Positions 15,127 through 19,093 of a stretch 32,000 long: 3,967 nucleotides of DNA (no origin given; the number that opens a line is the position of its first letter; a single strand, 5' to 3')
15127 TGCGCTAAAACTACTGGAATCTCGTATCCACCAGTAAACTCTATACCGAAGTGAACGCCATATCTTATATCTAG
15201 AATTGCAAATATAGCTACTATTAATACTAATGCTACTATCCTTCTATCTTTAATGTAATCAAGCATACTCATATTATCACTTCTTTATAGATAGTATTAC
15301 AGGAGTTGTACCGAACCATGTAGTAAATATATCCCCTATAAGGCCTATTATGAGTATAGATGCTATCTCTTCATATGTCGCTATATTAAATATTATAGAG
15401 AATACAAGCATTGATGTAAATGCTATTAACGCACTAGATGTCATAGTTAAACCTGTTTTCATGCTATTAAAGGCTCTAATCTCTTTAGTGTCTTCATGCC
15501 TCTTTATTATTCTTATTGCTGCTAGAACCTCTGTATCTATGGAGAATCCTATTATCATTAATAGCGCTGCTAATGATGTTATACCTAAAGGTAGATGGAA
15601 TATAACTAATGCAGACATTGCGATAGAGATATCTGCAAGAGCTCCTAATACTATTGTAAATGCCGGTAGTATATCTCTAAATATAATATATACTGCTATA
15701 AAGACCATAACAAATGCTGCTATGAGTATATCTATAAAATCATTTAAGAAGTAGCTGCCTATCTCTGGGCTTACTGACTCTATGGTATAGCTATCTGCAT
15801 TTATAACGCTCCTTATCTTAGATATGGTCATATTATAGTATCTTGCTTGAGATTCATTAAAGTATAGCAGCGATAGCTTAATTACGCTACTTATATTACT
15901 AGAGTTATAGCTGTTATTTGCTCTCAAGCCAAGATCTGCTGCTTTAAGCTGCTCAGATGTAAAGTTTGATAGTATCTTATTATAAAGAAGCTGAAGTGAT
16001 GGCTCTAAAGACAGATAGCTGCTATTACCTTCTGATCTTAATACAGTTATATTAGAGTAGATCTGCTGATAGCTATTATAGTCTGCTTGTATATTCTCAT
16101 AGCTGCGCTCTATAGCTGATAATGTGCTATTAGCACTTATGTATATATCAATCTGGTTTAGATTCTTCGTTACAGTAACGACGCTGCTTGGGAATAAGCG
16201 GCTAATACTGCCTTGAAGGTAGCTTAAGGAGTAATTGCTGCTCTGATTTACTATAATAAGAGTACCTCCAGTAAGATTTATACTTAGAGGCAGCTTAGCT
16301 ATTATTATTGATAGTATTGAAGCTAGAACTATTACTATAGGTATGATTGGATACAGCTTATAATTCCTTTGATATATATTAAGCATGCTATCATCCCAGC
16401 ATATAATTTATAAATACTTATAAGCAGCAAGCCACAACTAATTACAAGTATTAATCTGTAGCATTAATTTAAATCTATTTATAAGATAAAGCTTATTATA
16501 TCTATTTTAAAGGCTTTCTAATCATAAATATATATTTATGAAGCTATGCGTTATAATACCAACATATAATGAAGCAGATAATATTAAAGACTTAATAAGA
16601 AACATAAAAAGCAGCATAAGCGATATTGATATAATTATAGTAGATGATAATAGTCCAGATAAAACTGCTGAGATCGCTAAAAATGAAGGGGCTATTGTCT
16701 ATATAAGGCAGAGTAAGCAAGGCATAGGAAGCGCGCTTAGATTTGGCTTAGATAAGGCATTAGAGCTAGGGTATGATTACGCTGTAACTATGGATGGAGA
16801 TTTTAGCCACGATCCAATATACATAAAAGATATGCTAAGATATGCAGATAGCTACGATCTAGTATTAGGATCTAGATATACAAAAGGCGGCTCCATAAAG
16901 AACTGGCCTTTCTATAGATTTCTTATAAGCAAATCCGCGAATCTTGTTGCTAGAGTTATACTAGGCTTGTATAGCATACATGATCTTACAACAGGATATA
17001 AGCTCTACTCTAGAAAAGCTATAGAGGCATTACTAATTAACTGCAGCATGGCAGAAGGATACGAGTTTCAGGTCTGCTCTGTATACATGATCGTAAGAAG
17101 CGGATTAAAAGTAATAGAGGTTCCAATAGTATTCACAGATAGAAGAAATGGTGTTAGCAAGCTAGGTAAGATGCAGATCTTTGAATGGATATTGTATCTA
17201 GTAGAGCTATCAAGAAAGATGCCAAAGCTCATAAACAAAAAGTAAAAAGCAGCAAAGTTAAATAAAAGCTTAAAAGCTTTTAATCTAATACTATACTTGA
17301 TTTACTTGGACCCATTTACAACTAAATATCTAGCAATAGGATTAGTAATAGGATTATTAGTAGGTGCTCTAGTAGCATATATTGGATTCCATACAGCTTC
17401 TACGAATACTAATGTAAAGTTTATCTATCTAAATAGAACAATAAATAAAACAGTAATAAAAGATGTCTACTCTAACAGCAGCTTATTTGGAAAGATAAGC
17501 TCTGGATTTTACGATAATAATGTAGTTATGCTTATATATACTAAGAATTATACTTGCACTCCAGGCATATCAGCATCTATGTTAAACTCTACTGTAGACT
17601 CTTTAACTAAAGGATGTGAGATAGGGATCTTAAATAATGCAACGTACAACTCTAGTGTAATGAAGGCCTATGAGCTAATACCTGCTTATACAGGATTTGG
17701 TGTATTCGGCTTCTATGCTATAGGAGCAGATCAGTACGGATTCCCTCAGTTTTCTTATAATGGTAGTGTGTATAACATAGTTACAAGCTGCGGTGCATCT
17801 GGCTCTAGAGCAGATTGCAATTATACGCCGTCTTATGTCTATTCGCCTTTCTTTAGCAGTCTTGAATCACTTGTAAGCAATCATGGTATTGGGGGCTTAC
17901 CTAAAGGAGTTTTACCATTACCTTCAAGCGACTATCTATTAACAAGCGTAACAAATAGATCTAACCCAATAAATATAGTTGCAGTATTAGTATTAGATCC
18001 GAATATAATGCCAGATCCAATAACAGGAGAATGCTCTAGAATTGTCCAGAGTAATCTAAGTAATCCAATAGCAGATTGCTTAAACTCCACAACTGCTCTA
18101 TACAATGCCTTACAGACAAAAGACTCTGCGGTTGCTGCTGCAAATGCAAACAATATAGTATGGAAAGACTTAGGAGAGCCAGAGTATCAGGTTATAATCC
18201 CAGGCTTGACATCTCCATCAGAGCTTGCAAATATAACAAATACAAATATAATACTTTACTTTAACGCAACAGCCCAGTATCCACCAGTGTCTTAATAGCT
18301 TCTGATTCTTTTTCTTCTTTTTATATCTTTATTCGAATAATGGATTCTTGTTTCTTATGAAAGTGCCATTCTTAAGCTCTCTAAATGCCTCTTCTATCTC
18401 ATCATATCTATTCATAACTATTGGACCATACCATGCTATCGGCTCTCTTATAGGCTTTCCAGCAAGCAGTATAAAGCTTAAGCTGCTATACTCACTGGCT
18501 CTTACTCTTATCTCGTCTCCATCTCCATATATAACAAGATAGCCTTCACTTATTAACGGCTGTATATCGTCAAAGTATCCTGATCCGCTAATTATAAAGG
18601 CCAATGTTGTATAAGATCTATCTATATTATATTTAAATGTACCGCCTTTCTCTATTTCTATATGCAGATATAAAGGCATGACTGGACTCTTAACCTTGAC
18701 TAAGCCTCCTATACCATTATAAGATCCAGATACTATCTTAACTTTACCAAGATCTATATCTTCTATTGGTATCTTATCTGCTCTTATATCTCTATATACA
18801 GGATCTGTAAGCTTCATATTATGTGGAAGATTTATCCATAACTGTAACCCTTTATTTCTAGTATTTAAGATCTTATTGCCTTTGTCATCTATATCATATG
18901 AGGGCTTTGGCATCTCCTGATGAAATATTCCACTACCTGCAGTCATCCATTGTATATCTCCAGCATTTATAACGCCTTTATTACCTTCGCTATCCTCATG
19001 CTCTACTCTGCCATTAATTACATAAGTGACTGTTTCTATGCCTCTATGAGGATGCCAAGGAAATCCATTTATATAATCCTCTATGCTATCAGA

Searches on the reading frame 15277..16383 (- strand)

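Call 40: search_protein_families(library=pfam, proteins=[window:15277-16383:-], max_evalue=0.0001)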
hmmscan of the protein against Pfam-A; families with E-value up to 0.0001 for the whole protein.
window:15277-16383:- (368 aa): 1 family
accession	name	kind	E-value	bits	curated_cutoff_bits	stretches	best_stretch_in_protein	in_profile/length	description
PF02355.23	SecD_SecF_C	-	1.6e-22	80.2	20.5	1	195-367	12-187/189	Protein export membrane protein SecD/SecF, C-terminal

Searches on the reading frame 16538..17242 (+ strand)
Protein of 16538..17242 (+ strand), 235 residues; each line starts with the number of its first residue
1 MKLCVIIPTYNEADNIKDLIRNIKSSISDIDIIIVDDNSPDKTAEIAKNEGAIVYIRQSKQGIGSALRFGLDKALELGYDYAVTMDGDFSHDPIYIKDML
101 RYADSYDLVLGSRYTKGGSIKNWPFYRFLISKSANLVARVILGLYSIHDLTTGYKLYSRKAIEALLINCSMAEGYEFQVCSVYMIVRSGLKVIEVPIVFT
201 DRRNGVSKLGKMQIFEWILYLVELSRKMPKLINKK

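Call 40: search_protein_families(library=pfam, proteins=[window:16538-17242:+], max_evalue=0.0001)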
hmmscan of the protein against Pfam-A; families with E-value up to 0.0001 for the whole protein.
window:16538-17242:+ (235 aa): 1 family
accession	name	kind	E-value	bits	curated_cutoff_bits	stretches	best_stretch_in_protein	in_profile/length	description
PF00535.33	Glycos_transf_2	-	8.3e-29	101.1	23.3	1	4-165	1-167/168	Glycosyl transferase family 2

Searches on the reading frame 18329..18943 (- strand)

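Call 40: search_protein_families(library=pfam, proteins=[window:18329-18943:-], max_evalue=0.0001)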
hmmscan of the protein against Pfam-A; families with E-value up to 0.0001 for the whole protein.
window:18329-18943:- (204 aa): 1 family
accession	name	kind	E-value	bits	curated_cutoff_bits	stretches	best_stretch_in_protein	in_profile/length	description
PF05726.19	Pirin_C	-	6.7e-26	91.1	27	1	92-195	1-102/103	Pirin C-terminal cupin domain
